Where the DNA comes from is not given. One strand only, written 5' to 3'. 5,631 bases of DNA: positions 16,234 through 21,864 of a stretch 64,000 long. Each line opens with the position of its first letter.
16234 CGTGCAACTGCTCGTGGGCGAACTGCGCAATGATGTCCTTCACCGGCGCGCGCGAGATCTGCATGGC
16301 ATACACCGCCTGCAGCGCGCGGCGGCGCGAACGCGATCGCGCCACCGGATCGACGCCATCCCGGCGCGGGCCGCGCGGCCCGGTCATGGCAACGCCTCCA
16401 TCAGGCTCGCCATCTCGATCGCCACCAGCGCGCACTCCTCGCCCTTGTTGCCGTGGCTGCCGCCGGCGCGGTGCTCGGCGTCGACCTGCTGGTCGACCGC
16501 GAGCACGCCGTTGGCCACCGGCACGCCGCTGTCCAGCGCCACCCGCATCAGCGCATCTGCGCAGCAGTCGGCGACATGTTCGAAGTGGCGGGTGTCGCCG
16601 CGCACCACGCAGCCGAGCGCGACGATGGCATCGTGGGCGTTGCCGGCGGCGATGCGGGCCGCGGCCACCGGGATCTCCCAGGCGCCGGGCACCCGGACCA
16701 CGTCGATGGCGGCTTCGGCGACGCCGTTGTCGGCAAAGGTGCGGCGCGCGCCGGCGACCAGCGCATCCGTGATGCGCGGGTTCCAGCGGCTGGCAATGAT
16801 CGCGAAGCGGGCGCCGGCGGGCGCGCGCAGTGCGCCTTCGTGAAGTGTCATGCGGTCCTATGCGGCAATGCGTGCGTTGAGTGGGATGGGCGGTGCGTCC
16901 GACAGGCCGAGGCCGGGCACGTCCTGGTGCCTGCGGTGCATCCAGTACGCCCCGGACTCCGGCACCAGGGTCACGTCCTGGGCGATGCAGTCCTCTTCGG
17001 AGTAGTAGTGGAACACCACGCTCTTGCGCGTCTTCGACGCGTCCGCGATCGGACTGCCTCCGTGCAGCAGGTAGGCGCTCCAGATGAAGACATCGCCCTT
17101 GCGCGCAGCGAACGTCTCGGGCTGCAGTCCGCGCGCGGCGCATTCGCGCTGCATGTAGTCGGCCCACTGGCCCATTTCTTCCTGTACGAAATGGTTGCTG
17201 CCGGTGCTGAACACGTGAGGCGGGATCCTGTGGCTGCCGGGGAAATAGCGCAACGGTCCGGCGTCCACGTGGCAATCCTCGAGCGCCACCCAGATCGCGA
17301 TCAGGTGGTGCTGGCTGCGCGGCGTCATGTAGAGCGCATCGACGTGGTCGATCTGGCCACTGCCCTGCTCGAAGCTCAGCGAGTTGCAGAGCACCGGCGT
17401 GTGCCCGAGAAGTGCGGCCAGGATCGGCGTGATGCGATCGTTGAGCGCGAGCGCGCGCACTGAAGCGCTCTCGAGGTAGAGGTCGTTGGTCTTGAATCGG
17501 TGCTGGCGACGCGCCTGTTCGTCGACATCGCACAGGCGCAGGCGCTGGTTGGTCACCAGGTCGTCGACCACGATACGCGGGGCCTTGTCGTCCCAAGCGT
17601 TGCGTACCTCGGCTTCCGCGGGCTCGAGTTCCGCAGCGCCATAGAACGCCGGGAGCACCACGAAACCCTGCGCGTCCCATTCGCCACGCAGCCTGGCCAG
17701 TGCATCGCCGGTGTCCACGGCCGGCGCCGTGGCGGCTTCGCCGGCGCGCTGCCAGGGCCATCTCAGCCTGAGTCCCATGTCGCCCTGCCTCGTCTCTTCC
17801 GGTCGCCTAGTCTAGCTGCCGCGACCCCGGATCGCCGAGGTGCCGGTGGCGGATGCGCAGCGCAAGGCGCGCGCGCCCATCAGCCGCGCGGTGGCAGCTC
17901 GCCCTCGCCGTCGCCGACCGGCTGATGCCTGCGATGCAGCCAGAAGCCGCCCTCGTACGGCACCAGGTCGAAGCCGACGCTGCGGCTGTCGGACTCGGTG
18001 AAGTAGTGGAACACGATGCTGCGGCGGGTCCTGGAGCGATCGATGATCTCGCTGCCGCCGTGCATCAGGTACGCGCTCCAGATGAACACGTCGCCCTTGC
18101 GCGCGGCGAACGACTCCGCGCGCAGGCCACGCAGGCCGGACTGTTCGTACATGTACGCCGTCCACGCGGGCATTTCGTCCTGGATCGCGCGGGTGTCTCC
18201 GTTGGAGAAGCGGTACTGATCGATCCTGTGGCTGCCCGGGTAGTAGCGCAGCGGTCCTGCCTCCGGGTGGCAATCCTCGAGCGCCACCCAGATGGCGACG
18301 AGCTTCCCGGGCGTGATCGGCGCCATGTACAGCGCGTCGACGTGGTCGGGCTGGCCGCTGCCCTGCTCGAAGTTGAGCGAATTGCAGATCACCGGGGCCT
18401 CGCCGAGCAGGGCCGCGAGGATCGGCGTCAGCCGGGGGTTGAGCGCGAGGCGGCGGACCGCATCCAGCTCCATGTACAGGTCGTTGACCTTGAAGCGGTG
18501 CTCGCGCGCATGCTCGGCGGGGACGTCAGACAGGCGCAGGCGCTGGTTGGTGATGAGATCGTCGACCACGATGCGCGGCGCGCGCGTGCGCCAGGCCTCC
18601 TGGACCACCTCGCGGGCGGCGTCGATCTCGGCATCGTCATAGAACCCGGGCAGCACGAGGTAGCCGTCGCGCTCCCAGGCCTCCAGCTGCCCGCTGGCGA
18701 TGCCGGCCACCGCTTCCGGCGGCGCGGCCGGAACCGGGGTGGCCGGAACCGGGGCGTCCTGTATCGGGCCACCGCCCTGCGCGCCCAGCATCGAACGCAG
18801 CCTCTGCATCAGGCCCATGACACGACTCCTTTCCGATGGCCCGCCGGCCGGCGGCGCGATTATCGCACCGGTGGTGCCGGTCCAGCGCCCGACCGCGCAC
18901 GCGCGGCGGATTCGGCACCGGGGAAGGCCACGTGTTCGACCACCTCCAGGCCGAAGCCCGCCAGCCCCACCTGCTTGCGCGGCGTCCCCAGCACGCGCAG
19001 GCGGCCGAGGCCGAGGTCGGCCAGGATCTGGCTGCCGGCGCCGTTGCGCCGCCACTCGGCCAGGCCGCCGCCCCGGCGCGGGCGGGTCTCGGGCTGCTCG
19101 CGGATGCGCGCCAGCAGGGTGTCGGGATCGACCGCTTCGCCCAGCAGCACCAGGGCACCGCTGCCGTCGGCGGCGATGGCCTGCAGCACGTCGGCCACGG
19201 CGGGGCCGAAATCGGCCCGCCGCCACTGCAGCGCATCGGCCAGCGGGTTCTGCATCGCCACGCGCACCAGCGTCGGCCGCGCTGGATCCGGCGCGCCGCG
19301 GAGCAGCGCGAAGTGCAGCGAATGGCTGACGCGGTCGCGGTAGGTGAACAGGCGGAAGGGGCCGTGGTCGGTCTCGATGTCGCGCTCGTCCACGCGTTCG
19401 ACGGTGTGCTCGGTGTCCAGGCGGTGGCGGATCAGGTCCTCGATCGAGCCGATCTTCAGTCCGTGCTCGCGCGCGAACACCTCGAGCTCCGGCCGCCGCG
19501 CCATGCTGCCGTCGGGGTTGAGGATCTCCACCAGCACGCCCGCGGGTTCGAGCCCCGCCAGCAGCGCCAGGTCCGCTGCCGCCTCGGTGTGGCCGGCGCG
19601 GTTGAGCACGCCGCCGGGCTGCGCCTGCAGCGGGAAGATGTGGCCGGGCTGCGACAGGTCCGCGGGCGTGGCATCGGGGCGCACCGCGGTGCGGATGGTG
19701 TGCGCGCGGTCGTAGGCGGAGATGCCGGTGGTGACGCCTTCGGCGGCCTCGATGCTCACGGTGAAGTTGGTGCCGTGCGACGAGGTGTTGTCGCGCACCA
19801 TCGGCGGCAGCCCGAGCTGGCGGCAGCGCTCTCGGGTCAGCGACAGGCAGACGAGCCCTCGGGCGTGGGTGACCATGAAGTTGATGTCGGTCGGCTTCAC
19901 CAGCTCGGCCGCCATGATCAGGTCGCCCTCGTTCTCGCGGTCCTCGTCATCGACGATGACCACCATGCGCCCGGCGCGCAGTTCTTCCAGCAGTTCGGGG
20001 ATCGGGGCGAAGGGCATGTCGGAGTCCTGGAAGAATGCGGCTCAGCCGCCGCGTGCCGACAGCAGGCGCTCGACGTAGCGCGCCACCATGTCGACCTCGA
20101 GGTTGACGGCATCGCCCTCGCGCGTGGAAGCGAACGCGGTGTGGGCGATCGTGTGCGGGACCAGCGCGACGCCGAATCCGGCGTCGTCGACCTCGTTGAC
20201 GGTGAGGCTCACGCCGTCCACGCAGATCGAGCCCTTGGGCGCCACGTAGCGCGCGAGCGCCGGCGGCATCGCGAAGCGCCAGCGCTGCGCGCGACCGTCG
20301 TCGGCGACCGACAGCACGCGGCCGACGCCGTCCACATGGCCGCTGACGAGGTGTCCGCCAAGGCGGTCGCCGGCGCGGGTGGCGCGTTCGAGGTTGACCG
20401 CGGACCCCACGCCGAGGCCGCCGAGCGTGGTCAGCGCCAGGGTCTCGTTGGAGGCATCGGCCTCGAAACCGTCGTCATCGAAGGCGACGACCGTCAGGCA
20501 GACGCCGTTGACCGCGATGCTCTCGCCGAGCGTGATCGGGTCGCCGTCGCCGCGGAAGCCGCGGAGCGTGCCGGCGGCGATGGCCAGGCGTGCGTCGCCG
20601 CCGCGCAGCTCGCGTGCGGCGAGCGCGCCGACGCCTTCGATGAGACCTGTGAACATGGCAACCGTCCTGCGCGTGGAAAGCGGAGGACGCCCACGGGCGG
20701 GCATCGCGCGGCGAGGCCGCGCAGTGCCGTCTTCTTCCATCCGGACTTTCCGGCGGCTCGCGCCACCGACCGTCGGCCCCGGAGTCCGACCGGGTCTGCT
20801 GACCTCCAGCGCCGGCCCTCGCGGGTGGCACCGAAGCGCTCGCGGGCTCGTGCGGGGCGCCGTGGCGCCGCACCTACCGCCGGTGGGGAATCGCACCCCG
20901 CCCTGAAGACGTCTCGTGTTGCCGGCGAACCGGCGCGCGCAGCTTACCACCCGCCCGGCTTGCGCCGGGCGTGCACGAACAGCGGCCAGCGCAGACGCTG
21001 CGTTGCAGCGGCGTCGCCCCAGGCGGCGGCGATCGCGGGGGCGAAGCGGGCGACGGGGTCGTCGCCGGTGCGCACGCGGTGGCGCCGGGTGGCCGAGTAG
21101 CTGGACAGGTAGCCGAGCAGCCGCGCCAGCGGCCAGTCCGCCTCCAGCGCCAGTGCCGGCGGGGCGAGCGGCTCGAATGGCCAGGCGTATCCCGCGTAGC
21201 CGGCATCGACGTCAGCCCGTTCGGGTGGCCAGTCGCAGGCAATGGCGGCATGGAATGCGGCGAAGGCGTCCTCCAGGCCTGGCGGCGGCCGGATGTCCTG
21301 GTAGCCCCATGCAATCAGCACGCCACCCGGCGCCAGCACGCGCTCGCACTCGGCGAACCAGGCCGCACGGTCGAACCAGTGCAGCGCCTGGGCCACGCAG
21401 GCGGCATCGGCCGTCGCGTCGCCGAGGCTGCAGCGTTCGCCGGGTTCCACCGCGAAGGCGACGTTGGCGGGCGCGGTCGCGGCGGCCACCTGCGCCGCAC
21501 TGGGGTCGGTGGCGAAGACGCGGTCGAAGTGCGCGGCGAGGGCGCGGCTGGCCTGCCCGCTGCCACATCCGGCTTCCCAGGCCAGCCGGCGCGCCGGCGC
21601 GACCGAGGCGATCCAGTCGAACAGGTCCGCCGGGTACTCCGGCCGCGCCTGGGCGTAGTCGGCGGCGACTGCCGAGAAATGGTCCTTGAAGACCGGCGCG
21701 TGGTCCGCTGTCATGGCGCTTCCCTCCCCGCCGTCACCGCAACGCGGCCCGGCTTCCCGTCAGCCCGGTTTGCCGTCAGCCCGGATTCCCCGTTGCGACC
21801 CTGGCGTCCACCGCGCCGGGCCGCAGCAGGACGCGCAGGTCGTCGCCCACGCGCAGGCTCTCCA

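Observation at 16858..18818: Tandem Fe(II)/2OG dioxygenase paralogs inserted between ribB and ribH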

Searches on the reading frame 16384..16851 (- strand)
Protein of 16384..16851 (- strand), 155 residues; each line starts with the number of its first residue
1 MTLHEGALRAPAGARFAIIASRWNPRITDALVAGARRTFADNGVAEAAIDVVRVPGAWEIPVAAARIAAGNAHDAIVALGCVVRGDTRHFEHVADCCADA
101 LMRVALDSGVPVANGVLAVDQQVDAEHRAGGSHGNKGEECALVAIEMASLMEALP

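Call 5: search_protein_families(library=pfam, proteins=[window:16384-16851:-], max_evalue=0.01)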
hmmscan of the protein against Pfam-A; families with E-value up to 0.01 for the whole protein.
window:16384-16851:- (155 aa): 1 family
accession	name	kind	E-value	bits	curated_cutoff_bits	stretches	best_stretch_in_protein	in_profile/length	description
PF00885.24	DMRL_synthase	-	3.4e-51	173.3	26.7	1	14-151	2-138/139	6,7-dimethyl-8-ribityllumazine synthase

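Call 6: search_protein_families(library=ncbifam, proteins=[window:16384-16851:-], max_evalue=0.01)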
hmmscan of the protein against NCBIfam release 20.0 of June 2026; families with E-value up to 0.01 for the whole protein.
window:16384-16851:- (155 aa): 3 families
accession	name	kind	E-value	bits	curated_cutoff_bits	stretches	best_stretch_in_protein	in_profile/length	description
TIGR00114.1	lumazine-synth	equivalog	1.8e-41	141.5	84.6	1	15-150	2-137/138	6,7-dimethyl-8-ribityllumazine synthase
NF000814.0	PRK00061.2-2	equivalog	1e-30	106.6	174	1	14-151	18-155/160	6,7-dimethyl-8-ribityllumazine synthase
NF009084.0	PRK12419.1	equivalog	9.6e-23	80.5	160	1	12-153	12-156/166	6,7-dimethyl-8-ribityllumazine synthase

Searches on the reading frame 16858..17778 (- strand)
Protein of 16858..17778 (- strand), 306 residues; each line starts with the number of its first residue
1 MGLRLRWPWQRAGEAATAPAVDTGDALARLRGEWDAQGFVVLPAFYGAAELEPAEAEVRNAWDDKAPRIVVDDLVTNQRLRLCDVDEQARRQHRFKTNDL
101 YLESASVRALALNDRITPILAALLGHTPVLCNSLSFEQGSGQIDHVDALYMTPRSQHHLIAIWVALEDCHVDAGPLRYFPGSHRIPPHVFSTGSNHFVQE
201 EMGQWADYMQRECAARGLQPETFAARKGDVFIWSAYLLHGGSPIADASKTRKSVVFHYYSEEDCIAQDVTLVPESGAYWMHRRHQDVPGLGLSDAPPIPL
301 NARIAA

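Call 5: search_protein_families(library=pfam, proteins=[window:16858-17778:-], max_evalue=0.01)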
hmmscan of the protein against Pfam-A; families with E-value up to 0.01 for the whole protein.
window:16858-17778:- (306 aa): 1 family
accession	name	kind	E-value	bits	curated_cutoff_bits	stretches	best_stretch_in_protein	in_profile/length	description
PF05721.19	PhyH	-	1.8e-17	64.8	22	1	34-244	1-205/213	Phytanoyl-CoA dioxygenase (PhyH)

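Call 6: search_protein_families(library=ncbifam, proteins=[window:16858-17778:-], max_evalue=0.01)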
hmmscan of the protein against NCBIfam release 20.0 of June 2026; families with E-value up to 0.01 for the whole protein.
window:16858-17778:- (306 aa): 0 families

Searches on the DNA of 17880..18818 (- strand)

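Call 71: search_rna_families(sources=[L002, L003, L081, L095], threshold=evalue, max_evalue=0.00001)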
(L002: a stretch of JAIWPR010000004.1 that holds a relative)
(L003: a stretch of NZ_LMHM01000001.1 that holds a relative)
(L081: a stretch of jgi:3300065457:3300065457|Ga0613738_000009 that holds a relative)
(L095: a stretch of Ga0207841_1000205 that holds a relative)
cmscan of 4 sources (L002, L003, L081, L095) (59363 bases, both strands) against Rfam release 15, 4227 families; matches with E-value up to 0.00001: 6.
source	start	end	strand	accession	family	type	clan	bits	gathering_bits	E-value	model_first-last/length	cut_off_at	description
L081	11709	12072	+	RF00010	RNaseP_bact_a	Gene; ribozyme;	CL00002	311.5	100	4e-101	1-367/367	no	Bacterial RNase P class A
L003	5799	5968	+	RF00050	FMN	Cis-reg; riboswitch;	-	93.4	66.2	3.1e-20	1-138/138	no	FMN riboswitch aptamer (RFN element)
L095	3885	4032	+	RF00050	FMN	Cis-reg; riboswitch;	-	93.4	66.2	3.3e-20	1-138/138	no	FMN riboswitch aptamer (RFN element)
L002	5926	6074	+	RF00050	FMN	Cis-reg; riboswitch;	-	88.8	66.2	5.8e-19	1-138/138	no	FMN riboswitch aptamer (RFN element)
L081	3866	4069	+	RF00050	FMN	Cis-reg; riboswitch;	-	70.4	66.2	6e-14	1-138/138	no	FMN riboswitch aptamer (RFN element)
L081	4744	4846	-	RF02625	WsnRNA46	Gene; sRNA;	-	43.2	65.3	9.2e-06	20-137/151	no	Wolbachia sRNA 46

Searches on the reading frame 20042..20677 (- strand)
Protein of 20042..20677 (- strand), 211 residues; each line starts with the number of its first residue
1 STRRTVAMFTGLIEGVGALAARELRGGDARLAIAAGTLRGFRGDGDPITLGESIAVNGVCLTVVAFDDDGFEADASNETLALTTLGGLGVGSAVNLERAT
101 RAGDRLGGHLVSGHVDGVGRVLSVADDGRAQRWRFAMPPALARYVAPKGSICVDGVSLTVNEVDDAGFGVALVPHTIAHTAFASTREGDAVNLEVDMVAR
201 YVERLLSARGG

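Call 5: search_protein_families(library=pfam, proteins=[window:20042-20677:-], max_evalue=0.01)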
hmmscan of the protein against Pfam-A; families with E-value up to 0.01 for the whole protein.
window:20042-20677:- (211 aa): 1 family
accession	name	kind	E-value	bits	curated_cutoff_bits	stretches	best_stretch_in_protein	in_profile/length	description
PF00677.23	Lum_binding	-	1.1e-48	163.6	27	2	112-196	1-86/86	Lumazine binding domain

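Call 6: search_protein_families(library=ncbifam, proteins=[window:20042-20677:-], max_evalue=0.01)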
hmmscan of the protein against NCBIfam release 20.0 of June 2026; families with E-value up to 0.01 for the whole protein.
window:20042-20677:- (211 aa): 3 families
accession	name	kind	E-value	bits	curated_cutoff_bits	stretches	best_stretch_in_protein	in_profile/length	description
NF006767.1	PRK09289.1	equivalog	8.7e-69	230.6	155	1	8-206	1-192/192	riboflavin synthase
TIGR00187.1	ribE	equivalog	1.4e-57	194.2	156.6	1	8-207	1-196/207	riboflavin synthase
NF009566.0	PRK13020.1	equivalog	2.2e-54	183.8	180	1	8-202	1-190/206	riboflavin synthase subunit alpha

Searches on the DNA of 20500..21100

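Call 39: search_rna_families(source=window, start=20500, end=21100, threshold=evalue, max_evalue=0.001, show_alignments=1)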
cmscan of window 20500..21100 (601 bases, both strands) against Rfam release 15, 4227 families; matches with E-value up to 0.001: 1.
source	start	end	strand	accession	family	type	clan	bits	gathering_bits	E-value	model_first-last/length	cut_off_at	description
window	20725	20914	-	RF00050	FMN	Cis-reg; riboswitch;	-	62.9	66.2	6.5e-14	1-138/138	no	FMN riboswitch aptamer (RFN element)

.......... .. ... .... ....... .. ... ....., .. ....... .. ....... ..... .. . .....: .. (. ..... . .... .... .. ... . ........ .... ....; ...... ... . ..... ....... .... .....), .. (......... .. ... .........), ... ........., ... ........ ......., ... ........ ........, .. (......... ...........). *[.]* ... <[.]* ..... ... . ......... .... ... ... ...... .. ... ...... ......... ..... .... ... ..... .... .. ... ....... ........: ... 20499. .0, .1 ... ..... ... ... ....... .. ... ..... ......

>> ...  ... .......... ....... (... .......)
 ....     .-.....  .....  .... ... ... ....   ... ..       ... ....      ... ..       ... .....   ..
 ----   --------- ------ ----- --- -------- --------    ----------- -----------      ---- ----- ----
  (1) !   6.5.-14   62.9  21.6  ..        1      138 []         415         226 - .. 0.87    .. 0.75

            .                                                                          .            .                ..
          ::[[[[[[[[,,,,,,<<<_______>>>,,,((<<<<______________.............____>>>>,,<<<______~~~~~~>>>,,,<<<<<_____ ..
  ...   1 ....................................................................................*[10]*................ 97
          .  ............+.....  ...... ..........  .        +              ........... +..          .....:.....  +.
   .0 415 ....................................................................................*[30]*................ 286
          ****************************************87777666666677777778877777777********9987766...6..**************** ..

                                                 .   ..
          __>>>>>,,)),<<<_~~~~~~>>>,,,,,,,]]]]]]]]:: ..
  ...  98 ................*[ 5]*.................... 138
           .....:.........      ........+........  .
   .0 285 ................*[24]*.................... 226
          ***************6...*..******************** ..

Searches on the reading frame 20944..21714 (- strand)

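Call 5: search_protein_families(library=pfam, proteins=[window:20944-21714:-], max_evalue=0.01)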
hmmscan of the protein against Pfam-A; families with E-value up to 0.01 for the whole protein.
window:20944-21714:- (256 aa): 5 families
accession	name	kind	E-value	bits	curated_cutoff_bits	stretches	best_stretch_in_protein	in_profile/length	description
PF08241.18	Methyltransf_11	-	6.5e-17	62.4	21.2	1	47-134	2-94/95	Methyltransferase domain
PF13649.12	Methyltransf_25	-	4e-14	53.5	27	1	47-131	3-97/97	Methyltransferase domain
PF08242.18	Methyltransf_12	-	1.8e-10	41.8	30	1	47-133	2-98/98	Methyltransferase domain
PF13489.12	Methyltransf_23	-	0.00033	20.8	27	1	47-133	28-114/164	Methyltransferase domain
PF05958.17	tRNA_U5-meth_tr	-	0.0047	16.4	23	1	22-81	181-241/357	tRNA (Uracil-5-)-methyltransferase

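Call 6: search_protein_families(library=ncbifam, proteins=[window:20944-21714:-], max_evalue=0.01)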
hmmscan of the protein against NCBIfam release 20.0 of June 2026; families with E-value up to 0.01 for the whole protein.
window:20944-21714:- (256 aa): 7 families
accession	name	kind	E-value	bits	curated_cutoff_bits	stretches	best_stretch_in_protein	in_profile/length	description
TIGR02072.1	BioC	equivalog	1.2e-10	41.6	184.95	1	42-134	35-131/244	malonyl-ACP O-methyltransferase BioC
NF045667.1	MTase_DVU1556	equivalog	9.9e-08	31.7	155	1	47-134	28-118/213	DVU_1556 family methyltransferase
TIGR04345.1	ovoA_Cterm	equivalog_domain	3.4e-05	23.5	170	1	20-80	15-80/242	putative 4-mercaptohistidine N1-methyltransferase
TIGR02021.1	BchM-ChlM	equivalog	0.00023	20.7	158.9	1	11-81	24-94/218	magnesium protoporphyrin IX methyltransferase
NF007610.0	PRK10258.1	equivalog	0.0011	18.4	342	1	40-133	39-136/251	malonyl-ACP O-methyltransferase BioC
NF043040.1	corrin_prot_MT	hypoth_equivalog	0.0032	16.9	180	0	42-85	42-85/216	corrinoid protein-associated methyltransferase CpaM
TIGR02143.1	trmA_only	equivalog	0.0046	16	334.65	1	27-81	181-236/352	tRNA (uridine(54)-C5)-methyltransferase TrmA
